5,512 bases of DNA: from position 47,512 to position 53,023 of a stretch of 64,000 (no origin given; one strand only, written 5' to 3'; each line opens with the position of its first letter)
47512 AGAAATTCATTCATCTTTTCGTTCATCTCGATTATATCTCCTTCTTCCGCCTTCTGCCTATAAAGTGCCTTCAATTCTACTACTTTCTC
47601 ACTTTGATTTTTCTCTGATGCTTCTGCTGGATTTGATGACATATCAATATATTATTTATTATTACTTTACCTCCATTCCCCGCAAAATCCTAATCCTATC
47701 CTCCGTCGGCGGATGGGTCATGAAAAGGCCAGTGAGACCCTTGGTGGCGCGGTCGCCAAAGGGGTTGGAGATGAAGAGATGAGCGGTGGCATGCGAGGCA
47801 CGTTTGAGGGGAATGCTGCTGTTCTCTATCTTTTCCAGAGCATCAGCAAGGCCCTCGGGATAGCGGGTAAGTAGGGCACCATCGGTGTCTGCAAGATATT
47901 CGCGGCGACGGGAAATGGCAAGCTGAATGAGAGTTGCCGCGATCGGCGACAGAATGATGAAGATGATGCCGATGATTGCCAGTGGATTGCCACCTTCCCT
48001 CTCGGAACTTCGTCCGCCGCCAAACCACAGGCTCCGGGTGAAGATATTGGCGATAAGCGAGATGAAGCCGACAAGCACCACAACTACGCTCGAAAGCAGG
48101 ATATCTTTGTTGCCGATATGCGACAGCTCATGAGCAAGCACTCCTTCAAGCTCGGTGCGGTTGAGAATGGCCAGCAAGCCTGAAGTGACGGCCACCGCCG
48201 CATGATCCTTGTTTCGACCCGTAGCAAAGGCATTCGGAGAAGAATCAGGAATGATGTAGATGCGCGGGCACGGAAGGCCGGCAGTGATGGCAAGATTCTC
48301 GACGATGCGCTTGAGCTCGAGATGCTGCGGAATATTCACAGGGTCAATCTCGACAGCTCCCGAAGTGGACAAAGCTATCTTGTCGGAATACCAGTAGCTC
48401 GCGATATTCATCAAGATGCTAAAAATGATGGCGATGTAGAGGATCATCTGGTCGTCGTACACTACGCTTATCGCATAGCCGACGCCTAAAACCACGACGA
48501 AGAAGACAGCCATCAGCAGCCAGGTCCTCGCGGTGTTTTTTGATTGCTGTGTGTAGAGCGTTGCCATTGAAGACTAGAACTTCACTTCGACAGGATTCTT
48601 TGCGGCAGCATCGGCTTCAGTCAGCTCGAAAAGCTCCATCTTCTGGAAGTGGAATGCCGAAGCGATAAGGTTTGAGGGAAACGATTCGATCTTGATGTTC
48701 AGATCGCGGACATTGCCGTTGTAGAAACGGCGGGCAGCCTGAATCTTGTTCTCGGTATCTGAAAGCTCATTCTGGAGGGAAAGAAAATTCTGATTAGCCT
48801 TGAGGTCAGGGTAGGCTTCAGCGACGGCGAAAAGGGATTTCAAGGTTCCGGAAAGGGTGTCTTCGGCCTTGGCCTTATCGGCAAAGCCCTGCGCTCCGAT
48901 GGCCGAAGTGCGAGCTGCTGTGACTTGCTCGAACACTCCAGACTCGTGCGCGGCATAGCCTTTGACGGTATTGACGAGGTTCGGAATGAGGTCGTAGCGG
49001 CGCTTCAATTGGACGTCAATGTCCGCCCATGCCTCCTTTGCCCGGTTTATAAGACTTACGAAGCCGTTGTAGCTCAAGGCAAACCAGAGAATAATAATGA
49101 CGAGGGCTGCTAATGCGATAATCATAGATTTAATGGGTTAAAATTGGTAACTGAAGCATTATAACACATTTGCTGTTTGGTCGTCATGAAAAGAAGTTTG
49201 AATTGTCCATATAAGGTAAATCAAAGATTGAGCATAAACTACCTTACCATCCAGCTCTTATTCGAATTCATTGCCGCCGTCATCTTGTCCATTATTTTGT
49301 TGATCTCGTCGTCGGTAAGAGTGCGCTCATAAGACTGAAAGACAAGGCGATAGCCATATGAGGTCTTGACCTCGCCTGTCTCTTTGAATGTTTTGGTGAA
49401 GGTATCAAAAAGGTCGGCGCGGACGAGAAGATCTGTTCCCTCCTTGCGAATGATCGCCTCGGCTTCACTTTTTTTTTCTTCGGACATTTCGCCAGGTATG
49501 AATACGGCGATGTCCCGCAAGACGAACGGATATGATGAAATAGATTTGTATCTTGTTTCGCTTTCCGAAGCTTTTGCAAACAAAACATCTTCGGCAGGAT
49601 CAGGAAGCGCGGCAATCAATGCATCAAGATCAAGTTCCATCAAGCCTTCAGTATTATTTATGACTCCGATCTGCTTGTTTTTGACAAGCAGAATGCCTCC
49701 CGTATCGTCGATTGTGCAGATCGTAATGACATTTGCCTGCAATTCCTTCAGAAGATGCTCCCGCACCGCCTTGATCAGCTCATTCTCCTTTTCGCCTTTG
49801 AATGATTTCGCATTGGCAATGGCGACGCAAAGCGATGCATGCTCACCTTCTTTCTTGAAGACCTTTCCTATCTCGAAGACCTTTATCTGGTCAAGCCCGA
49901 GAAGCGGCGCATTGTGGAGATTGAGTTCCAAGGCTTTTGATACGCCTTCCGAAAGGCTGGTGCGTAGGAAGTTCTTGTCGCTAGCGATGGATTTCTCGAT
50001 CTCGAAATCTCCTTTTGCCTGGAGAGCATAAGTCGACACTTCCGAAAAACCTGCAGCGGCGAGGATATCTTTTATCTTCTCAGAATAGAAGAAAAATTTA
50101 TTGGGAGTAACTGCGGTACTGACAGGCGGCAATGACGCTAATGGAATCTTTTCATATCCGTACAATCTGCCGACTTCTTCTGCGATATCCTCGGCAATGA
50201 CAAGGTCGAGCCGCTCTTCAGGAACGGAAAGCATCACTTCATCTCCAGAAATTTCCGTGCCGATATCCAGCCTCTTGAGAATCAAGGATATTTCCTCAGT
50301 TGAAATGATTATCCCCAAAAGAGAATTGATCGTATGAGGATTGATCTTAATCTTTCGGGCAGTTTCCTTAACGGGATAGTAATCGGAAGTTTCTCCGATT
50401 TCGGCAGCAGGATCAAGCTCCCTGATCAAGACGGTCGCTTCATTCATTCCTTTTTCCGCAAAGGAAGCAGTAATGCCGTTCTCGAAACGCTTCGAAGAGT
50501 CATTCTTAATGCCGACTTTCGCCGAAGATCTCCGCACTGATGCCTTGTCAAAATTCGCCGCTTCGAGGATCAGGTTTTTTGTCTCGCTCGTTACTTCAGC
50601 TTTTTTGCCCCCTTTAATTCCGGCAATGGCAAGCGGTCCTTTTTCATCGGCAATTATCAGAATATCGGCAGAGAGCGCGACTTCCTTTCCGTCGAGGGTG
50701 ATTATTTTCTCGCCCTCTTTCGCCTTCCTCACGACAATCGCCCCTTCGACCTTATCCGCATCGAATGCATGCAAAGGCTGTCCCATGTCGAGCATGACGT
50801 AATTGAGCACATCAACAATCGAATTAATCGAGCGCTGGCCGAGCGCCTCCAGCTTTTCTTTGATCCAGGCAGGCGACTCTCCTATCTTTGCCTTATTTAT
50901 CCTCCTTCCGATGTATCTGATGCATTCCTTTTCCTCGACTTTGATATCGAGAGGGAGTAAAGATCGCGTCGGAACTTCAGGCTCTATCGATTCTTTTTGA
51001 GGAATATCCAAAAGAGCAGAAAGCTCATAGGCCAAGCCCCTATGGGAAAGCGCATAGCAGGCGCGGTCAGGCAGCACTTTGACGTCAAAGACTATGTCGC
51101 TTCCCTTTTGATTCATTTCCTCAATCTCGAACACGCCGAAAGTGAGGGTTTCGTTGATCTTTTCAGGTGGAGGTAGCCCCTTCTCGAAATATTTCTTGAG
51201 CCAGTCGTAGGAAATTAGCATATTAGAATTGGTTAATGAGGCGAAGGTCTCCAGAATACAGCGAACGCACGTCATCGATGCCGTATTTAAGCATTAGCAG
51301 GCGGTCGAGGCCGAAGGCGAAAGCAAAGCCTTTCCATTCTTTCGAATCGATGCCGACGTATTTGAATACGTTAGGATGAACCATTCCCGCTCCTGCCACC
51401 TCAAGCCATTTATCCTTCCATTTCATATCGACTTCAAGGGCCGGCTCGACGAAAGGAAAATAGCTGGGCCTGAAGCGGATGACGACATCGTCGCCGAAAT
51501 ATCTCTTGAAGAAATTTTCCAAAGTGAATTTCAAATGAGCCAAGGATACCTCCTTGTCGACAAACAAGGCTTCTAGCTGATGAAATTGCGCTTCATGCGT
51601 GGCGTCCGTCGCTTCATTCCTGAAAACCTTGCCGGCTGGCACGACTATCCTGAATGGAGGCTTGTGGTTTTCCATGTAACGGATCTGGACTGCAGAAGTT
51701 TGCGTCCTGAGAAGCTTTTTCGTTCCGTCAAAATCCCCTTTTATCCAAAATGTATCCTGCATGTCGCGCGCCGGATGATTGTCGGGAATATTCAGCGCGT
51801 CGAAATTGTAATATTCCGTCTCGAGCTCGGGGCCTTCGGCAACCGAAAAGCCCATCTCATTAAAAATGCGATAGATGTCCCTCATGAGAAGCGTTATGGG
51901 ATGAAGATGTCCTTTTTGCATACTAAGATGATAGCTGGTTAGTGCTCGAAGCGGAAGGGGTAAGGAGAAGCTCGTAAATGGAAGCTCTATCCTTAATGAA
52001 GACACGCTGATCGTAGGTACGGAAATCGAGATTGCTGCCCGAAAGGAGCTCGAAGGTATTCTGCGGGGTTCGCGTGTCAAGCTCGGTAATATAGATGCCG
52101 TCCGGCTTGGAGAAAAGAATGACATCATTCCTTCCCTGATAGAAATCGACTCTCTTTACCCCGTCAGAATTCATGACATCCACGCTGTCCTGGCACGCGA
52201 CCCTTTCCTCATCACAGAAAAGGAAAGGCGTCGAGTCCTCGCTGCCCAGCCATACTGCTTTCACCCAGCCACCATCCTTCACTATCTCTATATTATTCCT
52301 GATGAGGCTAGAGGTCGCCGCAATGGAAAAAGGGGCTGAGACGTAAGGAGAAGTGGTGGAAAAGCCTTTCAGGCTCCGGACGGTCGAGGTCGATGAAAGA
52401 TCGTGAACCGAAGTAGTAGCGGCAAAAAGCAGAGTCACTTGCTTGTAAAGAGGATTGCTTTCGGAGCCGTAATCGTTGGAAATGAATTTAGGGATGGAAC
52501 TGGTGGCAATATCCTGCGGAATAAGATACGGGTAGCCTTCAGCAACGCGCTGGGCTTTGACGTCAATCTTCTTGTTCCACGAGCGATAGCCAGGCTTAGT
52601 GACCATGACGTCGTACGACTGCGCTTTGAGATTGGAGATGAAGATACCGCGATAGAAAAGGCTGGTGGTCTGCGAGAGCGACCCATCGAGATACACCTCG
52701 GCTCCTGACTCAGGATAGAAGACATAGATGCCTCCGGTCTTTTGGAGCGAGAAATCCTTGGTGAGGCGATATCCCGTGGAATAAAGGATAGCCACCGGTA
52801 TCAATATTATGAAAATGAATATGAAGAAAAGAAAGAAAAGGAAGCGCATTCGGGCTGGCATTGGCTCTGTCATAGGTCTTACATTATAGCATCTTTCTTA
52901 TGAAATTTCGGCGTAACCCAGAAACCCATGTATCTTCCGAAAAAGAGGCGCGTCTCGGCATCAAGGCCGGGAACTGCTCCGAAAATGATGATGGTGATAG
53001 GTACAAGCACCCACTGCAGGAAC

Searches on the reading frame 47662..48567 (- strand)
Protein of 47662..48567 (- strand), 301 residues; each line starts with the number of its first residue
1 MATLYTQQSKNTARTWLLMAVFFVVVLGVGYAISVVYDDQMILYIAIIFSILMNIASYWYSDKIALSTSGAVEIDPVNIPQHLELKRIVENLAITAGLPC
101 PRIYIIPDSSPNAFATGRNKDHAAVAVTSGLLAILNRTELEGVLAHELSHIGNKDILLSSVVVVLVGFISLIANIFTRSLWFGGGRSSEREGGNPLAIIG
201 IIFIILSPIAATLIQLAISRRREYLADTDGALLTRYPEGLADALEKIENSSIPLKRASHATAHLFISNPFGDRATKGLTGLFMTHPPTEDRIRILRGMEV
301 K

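Call 42: search_protein_families(library=pfam, proteins=[window:47662-48567:-], max_evalue=0.001)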
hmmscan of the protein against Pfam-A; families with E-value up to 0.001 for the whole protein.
window:47662-48567:- (301 aa): 1 family
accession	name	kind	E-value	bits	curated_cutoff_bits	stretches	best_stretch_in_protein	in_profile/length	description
PF01435.24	Peptidase_M48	-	2.4e-31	109.4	20.3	1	83-298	5-185/186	Peptidase family M48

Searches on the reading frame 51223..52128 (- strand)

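Call 42: search_protein_families(library=pfam, proteins=[window:51223-52128:-], max_evalue=0.001)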
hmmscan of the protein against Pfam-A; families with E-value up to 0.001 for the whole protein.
window:51223-52128:- (301 aa): 2 families
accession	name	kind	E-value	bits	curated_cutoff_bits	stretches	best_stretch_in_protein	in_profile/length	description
PF01409.25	tRNA-synt_2d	-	2.1e-95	319.3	19.8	1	69-301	10-246/246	tRNA synthetases class II core domain (F)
PF00152.25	tRNA-synt_2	-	0.00055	19.5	25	0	166-217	98-151/308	tRNA synthetases class II (D, K and N)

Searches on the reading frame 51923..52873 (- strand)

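Call 42: search_protein_families(library=pfam, proteins=[window:51923-52873:-], max_evalue=0.001)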
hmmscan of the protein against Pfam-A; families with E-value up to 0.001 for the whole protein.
window:51923-52873:- (316 aa): 1 family
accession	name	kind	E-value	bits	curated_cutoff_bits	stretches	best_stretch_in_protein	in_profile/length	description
PF08308.17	PEGA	-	3.8e-05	24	20.8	1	56-110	11-60/71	PEGA domain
